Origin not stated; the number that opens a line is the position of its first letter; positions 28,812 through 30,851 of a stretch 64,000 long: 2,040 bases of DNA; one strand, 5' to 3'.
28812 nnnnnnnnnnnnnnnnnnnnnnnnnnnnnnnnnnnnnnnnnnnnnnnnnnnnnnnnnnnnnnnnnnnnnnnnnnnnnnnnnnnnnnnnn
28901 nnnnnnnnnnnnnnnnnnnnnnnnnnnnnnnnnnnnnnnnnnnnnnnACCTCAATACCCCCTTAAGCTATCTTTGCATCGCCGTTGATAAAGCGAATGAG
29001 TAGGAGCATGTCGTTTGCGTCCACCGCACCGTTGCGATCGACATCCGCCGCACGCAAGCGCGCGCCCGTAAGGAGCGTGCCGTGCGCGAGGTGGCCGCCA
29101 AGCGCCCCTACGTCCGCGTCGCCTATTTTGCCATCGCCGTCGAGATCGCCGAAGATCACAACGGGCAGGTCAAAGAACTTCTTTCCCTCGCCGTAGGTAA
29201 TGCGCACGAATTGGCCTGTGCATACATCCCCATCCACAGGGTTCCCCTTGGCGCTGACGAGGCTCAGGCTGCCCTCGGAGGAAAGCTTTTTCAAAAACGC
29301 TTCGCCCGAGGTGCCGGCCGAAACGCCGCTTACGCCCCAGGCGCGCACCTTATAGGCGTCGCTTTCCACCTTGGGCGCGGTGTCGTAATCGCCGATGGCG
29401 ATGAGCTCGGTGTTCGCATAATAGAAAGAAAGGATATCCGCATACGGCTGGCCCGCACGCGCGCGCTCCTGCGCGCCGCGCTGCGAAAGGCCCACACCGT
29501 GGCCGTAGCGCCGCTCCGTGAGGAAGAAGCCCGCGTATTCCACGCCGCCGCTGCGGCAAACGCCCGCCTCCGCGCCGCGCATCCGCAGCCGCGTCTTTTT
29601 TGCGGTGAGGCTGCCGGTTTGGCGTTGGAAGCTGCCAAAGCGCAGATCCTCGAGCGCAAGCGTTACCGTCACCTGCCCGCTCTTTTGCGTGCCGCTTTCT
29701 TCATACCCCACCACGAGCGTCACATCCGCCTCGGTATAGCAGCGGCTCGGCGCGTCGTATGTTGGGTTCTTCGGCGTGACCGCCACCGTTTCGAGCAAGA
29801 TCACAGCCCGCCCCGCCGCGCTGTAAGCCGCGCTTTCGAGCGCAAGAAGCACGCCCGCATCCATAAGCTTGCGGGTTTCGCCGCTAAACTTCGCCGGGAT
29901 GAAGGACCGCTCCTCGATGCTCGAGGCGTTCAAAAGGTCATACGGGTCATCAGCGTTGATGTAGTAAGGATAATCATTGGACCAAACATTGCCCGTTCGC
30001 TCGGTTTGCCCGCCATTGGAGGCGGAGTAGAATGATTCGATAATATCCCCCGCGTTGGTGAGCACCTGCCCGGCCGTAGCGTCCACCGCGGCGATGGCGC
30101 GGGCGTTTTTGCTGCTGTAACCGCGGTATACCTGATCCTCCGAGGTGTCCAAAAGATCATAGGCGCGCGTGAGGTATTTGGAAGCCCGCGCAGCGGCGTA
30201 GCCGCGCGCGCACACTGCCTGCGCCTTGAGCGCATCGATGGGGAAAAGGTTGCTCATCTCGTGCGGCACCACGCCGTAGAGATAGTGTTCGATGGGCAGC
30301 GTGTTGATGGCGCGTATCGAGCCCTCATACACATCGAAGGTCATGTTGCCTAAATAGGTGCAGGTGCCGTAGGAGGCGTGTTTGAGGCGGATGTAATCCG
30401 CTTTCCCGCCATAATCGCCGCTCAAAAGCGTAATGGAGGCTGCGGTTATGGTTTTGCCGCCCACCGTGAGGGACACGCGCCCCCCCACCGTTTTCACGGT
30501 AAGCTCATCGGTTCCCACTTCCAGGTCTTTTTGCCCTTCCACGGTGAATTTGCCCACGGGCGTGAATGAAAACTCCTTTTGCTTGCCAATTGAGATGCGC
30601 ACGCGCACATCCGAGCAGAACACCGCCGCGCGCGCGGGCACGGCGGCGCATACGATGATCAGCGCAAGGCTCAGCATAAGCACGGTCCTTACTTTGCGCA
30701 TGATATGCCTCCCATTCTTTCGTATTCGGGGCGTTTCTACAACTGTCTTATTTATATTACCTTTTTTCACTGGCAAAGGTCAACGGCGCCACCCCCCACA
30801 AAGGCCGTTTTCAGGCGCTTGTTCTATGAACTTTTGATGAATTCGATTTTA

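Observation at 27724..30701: Non-cellulosomal cohesin-dockerin gene pair predicted to tether a SpoIID-type peptidoglycan enzyme to the membrane surface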

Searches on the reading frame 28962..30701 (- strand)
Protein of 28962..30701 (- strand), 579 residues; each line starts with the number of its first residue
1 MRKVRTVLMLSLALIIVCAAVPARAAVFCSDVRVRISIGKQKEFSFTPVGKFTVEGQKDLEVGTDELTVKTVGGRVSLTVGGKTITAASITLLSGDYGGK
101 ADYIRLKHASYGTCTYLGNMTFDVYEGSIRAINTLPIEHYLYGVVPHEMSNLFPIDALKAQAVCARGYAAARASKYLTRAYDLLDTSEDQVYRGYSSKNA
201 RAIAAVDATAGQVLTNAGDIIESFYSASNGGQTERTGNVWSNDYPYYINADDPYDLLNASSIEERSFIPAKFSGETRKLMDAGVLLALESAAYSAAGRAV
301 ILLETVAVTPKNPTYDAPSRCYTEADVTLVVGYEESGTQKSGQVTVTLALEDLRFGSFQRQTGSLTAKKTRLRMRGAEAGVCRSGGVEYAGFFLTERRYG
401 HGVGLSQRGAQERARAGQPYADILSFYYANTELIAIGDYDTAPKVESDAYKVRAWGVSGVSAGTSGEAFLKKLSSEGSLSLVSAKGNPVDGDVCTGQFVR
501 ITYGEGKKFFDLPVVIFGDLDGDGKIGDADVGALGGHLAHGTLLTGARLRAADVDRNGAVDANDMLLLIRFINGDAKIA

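Call 3: search_protein_families(library=pfam, proteins=[window:28962-30701:-], max_evalue=1)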
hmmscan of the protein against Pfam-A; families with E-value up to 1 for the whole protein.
window:28962-30701:- (579 aa): 7 families
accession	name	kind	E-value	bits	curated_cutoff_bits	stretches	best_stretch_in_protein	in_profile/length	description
PF08486.15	SpoIID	-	6.2e-27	94.5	23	1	125-215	1-96/97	Stage II sporulation protein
PF00404.24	Dockerin_1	-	8.9e-09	35.9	22.9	1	518-573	2-57/57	Dockerin type I domain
PF00036.39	EF-hand_1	-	0.092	12.8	25.4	0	550-569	7-26/29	EF hand domain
PF13499.12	EF-hand_7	-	0.35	11.7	30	0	549-571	8-31/67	EF-hand domain pair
PF13202.12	EF-hand_5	-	0.36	10.8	25.9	0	549-563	5-19/25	EF hand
PF13405.12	EF-hand_6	-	0.52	10.7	25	0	550-570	7-27/30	EF-hand domain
PF13517.12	FG-GAP_3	-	0.61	11.2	26.9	0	511-525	42-56/61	FG-GAP-like repeat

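Call 4: search_protein_families(library=ncbifam, proteins=[window:28962-30701:-], max_evalue=1)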
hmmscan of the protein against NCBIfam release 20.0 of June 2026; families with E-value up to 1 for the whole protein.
window:28962-30701:- (579 aa): 3 families
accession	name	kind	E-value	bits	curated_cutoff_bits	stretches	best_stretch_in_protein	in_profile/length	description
TIGR02669.1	SpoIID_LytB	domain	3e-57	194.6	83.3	1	131-433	2-268/270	SpoIID/LytB domain-containing protein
TIGR02870.1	spore_II_D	equivalog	6.7e-35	120.8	234.75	2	120-276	57-231/338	stage II sporulation protein D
NF049990.1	CellobisidaseCelK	equivalog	1.2e-05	23.7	1700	1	514-576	826-886/889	cellulose 1,4-beta-cellobiosidase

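Call 28: find_homologous_proteins(query=window:28962-30701:-)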
Query window:28962-30701:- (579 aa): 1919 proteins with E <= 0.001 among 8000 candidates; the best 120 are listed.
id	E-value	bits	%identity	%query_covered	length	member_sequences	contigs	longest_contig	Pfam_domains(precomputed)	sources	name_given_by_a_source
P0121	0.0e+0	1192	93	100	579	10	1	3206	PF08486.16,PF00404.25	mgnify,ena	mgnify:CR=1 FL=1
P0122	0.0e+0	1132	88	100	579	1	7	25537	PF08486.16,PF00404.25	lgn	-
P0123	0.0e+0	1117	87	100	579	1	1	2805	PF08486.16,PF00404.25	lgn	-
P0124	0.0e+0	1085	84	100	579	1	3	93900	PF08486.16,PF00404.25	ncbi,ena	-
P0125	0.0e+0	1082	83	100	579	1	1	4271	PF08486.16,PF00404.25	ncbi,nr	ncbi:MAG TPA: SpoIID/LytB domain-containing protein [Clostridia bacterium]|nr:SpoIID/LytB domain-con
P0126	0.0e+0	1080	86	96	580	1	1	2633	PF08486.16,PF00404.25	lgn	-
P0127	0.0e+0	1061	82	100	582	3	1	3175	PF08486.16,PF00404.25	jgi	jgi:SpoIID/LytB domain protein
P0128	0.0e+0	1042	80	100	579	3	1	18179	PF08486.16,PF00404.25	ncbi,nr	ncbi:MAG TPA: SpoIID/LytB domain-containing protein [Clostridia bacterium]|nr:SpoIID/LytB domain-con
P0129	0.0e+0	1028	79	100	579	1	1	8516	PF08486.16,PF00404.25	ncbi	-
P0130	0.0e+0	1023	79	100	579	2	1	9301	PF08486.16,PF00404.25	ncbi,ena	-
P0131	2.5e-291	985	76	100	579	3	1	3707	PF08486.16,PF00404.25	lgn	-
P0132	2.1e-290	982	76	100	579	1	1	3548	PF08486.16,PF00404.25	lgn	-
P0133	7.7e-277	937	72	100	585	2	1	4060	PF08486.16,PF00404.25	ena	-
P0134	4.6e-276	935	73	100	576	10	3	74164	PF08486.16,PF00404.25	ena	-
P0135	8.1e-276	934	73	100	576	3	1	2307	PF08486.16,PF00404.25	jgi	jgi:SpoIID/LytB domain protein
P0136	2.3e-274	929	72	100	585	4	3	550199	PF08486.16,PF00404.25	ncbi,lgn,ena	-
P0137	3.9e-273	925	71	100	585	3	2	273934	PF08486.16,PF00404.25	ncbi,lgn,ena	-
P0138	1.2e-272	924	73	100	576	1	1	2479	PF08486.16,PF00404.25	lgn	-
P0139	1.3e-269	914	71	100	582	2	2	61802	PF08486.16,PF00404.25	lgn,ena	-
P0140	1.8e-269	913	70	100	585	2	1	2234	PF08486.16,PF00404.25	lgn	-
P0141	1.2e-268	910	69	100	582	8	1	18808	PF08486.16,PF00404.25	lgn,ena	-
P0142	1.3e-268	910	70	100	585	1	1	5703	PF08486.16,PF00404.25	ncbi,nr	ncbi:MAG TPA: SpoIID/LytB domain-containing protein [Feifaniaceae bacterium]|nr:SpoIID/LytB domain-c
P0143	1.1e-267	907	70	100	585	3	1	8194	PF08486.16,PF00404.25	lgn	-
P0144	4.1e-266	902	69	100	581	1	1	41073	PF08486.16,PF00404.25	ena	-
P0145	5.1e-266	902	70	100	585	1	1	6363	PF08486.16,PF00404.25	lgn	-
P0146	7.3e-265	898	69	100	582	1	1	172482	PF08486.16,PF00404.25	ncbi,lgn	-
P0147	2.9e-263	893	69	100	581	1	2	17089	PF08486.16,PF00404.25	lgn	-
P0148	2.2e-262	890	69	100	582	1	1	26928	PF08486.16,PF00404.25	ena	-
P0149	1.5e-260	884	68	100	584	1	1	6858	PF08486.16,PF00404.25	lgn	-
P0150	1.4e-259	880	70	100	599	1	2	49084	PF08486.16,PF00404.25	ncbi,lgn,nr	ncbi:MAG: Amidase enhancer precursor [Firmicutes bacterium ADurb.Bin182]|nr:MAG: Amidase enhancer pr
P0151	1.4e-259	880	69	96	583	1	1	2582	PF08486.16,PF00404.25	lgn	-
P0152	2.2e-258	876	68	97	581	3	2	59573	PF08486.16,PF00404.25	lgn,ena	-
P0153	3.0e-257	873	66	100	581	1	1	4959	PF08486.16,PF00404.25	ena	-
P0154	3.3e-257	873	69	96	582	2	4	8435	PF08486.16,PF00404.25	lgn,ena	-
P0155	4.7e-257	872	69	100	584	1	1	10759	PF08486.16,PF00404.25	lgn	-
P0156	1.7e-253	860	66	100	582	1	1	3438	PF08486.16,PF00404.25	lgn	-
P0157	4.6e-253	859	67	100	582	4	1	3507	PF08486.16,PF00404.25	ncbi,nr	ncbi:MAG: SpoIID/LytB domain-containing protein [Clostridia bacterium]|nr:SpoIID/LytB domain-contain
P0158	2.0e-250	850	66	100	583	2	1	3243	PF08486.16,PF00404.25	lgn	-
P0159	1.8e-249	847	65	100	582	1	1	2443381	PF08486.16,PF00404.25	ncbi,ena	-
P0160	7.2e-249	845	65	100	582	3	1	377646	PF08486.16,PF00404.25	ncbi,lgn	-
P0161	1.9e-247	840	65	100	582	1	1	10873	PF08486.16,PF00404.25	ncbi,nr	ncbi:SpoIID/LytB domain-containing protein [Christensenellaceae bacterium OttesenSCG-928-L17]|nr:Spo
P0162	3.2e-244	830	65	97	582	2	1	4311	PF08486.16,PF00404.25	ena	-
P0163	1.0e-243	828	64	100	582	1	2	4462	PF08486.16,PF00404.25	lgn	-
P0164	1.7e-240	817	63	100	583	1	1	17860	PF08486.16,PF00404.25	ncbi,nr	ncbi:SpoIID/LytB domain-containing protein [Christensenellaceae bacterium OttesenSCG-928-M15]|nr:Spo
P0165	7.3e-239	812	63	100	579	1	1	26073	PF08486.16,PF00404.25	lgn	-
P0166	2.1e-238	811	63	100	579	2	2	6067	PF08486.16,PF00404.25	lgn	-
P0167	1.1e-236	805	63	100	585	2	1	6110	PF08486.16,PF00404.25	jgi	-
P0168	3.7e-236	803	63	96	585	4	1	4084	PF08486.16,PF00404.25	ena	-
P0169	4.0e-236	803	64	96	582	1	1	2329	PF08486.16,PF00404.25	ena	-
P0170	1.3e-235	801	63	96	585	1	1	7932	PF08486.16,PF00404.25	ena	-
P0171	7.1e-235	799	62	100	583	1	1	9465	PF08486.16,PF00404.25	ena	-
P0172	9.3e-235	799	63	100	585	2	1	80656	PF08486.16,PF00404.25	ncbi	-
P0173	1.5e-231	788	62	96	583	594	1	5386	PF08486.16,PF00404.25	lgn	-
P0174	6.6e-231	786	62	100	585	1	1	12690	PF08486.16,PF00404.25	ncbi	-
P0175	2.4e-230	784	63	97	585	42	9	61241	PF08486.16,PF00404.25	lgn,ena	-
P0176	2.3e-229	781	61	100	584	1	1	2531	PF08486.16,PF00404.25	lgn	-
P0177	4.3e-229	780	61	100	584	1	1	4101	PF08486.16,PF00404.25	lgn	-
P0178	6.2e-229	779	61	100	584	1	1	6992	PF08486.16,PF00404.25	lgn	-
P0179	6.4e-229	779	61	100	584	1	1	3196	PF08486.16,PF00404.25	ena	-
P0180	6.5e-229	779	61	100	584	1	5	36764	PF08486.16,PF00404.25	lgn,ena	-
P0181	7.7e-229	779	61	100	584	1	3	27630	PF08486.16,PF00404.25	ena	-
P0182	8.5e-229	779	61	100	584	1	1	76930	PF08486.16,PF00404.25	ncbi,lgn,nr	ncbi:MAG: SpoIID/LytB domain-containing protein [Clostridia bacterium]|nr:SpoIID/LytB domain-contain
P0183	9.3e-229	779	61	100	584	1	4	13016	PF08486.16,PF00404.25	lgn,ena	-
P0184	9.7e-229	779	61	100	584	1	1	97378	PF08486.16,PF00404.25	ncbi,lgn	ncbi:MAG: SpoIID/LytB domain-containing protein [Christensenellales bacterium]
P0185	1.1e-228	779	61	100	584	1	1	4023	PF08486.16,PF00404.25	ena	-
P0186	1.4e-228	778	61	100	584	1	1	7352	PF08486.16,PF00404.25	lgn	-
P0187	1.4e-228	778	61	100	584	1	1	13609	PF08486.16,PF00404.25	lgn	-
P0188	1.5e-228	778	61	100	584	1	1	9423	PF08486.16,PF00404.25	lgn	-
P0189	1.6e-228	778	61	100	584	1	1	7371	PF08486.16,PF00404.25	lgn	-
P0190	2.3e-228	777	61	100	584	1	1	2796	PF08486.16,PF00404.25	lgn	-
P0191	3.3e-228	777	61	100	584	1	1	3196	PF08486.16,PF00404.25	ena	-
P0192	3.4e-228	777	61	100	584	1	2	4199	PF08486.16,PF00404.25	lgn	-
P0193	4.9e-228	776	61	100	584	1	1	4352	PF08486.16,PF00404.25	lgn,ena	-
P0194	5.3e-228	776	61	100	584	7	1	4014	PF08486.16,PF00404.25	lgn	-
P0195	5.8e-228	776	61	100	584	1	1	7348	PF08486.16,PF00404.25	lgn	-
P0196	7.7e-228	776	61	100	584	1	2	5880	PF08486.16,PF00404.25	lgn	-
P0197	8.0e-228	776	61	100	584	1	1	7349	PF08486.16,PF00404.25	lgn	-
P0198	1.0e-227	775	61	100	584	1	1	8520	PF08486.16,PF00404.25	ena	-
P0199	1.1e-227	775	61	100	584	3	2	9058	PF08486.16,PF00404.25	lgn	-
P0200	1.2e-227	775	61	100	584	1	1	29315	PF08486.16,PF00404.25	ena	-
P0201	1.2e-227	775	61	100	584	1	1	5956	PF08486.16,PF00404.25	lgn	-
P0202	1.9e-227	774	61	100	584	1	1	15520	PF08486.16,PF00404.25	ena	-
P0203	1.0e-225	769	62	97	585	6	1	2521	PF08486.16,PF00404.25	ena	-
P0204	1.2e-225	768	62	96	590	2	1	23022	PF08486.16,PF00404.25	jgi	jgi:SpoIID/LytB domain protein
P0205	2.5e-223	761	61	100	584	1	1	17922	PF08486.16,PF00404.25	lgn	-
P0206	1.3e-221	755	61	95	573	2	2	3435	PF08486.16,PF00404.25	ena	-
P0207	2.2e-221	754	59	100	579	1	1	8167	PF08486.16,PF00404.25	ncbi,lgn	-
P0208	2.8e-220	751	61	100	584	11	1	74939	PF08486.16,PF00404.25,PF13202.13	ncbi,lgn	-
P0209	9.9e-220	749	59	100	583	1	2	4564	PF08486.16,PF00404.25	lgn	-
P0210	1.5e-219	748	61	97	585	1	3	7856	PF08486.16,PF00404.25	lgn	-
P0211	3.2e-219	747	59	100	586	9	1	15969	PF08486.16,PF00404.25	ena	-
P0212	5.7e-218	743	58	100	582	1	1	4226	PF08486.16,PF00404.25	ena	-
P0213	2.7e-217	741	59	100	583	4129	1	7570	PF08486.16,PF00404.25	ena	-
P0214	3.4e-217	741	59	100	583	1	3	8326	PF08486.16,PF00404.25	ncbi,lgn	-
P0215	7.8e-217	739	59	100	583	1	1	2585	PF08486.16,PF00404.25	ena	-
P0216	3.4e-216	737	60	100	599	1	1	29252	PF08486.16,PF00404.25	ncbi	-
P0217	9.9e-216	736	60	97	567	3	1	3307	PF08486.16,PF00404.25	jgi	-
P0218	3.2e-215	734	59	96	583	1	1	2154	PF08486.16,PF00404.25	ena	-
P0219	5.1e-215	733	59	100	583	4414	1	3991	PF08486.16,PF00404.25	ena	-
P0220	6.8e-215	733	59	100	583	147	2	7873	PF08486.16,PF00404.25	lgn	-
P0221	9.0e-215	733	58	100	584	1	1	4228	PF08486.16,PF00404.25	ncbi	-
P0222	1.2e-213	729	59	96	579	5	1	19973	PF08486.16,PF00404.25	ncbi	-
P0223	2.9e-213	728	61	95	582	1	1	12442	PF08486.16,PF00404.25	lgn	-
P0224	1.3e-207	709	58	98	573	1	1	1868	PF08486.16,PF00404.25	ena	-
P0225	2.0e-207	708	58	97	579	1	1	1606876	PF08486.16,PF00404.25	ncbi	-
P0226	5.8e-207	707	58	95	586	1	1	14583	PF08486.16,PF00404.25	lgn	-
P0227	6.3e-206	703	58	96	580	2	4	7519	PF08486.16,PF00404.25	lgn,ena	-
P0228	8.1e-206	703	59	95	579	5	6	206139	PF08486.16,PF00404.25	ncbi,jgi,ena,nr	ncbi:MAG TPA: SpoIID/LytB domain-containing protein [Clostridia bacterium]|nr:SpoIID/LytB domain-con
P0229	1.9e-204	699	59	96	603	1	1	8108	PF08486.16,PF00404.25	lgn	-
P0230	2.6e-204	698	56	100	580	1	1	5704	PF08486.16,PF00404.25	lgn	-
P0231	7.4e-204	697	59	95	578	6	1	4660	PF08486.16,PF00404.25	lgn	-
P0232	1.3e-201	689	56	100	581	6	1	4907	PF08486.16,PF00404.25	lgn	-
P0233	1.3e-201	689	58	97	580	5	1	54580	PF08486.16,PF00404.25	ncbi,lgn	-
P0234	3.1e-201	688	57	96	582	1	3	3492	PF08486.16,PF00404.25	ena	-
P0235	2.4e-200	685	57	96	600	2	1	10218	PF08486.16,PF00404.25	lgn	-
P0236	4.1e-200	684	58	100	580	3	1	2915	PF08486.16,PF00404.25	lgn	-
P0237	5.1e-200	684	57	95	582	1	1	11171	PF08486.16,PF00404.25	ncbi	-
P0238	1.5e-199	682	55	100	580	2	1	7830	PF08486.16,PF00404.25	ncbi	-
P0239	3.0e-198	678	56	99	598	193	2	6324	PF08486.16,PF00404.25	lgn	-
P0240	2.5e-197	675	58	95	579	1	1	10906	PF08486.16,PF00404.25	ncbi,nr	ncbi:MAG TPA: SpoIID/LytB domain-containing protein [Clostridia bacterium]|nr:SpoIID/LytB domain-con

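Call 55: search_solved_structures(query=window:28962-30701:-, max_evalue=0.001, show_alignments=2)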
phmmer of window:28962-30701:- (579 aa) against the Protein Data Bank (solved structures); distinct sequences matched with E-value up to 0.001: 7.
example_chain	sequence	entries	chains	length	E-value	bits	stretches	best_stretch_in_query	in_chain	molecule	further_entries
4rwr_A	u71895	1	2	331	1.7e-30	109.4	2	124-273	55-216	Stage II sporulation protein D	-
5i1t_A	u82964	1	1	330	8.5e-20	74.1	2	122-258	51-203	Stage II sporulation protein D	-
5txu_A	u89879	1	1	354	1e-19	73.8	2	122-258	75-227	Stage II sporulation protein D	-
8x39_A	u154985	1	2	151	7.5e-11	44.6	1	516-574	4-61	Serine protease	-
8x3a_A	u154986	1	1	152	7.7e-11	44.5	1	516-574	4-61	Serine protease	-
2ccl_B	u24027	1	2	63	1e-06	30.9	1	515-572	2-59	ENDO-1,4-BETA-XYLANASE Y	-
1ohz_B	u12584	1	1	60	1e-05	27.6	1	518-572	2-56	ENDO-1,4-BETA-XYLANASE Y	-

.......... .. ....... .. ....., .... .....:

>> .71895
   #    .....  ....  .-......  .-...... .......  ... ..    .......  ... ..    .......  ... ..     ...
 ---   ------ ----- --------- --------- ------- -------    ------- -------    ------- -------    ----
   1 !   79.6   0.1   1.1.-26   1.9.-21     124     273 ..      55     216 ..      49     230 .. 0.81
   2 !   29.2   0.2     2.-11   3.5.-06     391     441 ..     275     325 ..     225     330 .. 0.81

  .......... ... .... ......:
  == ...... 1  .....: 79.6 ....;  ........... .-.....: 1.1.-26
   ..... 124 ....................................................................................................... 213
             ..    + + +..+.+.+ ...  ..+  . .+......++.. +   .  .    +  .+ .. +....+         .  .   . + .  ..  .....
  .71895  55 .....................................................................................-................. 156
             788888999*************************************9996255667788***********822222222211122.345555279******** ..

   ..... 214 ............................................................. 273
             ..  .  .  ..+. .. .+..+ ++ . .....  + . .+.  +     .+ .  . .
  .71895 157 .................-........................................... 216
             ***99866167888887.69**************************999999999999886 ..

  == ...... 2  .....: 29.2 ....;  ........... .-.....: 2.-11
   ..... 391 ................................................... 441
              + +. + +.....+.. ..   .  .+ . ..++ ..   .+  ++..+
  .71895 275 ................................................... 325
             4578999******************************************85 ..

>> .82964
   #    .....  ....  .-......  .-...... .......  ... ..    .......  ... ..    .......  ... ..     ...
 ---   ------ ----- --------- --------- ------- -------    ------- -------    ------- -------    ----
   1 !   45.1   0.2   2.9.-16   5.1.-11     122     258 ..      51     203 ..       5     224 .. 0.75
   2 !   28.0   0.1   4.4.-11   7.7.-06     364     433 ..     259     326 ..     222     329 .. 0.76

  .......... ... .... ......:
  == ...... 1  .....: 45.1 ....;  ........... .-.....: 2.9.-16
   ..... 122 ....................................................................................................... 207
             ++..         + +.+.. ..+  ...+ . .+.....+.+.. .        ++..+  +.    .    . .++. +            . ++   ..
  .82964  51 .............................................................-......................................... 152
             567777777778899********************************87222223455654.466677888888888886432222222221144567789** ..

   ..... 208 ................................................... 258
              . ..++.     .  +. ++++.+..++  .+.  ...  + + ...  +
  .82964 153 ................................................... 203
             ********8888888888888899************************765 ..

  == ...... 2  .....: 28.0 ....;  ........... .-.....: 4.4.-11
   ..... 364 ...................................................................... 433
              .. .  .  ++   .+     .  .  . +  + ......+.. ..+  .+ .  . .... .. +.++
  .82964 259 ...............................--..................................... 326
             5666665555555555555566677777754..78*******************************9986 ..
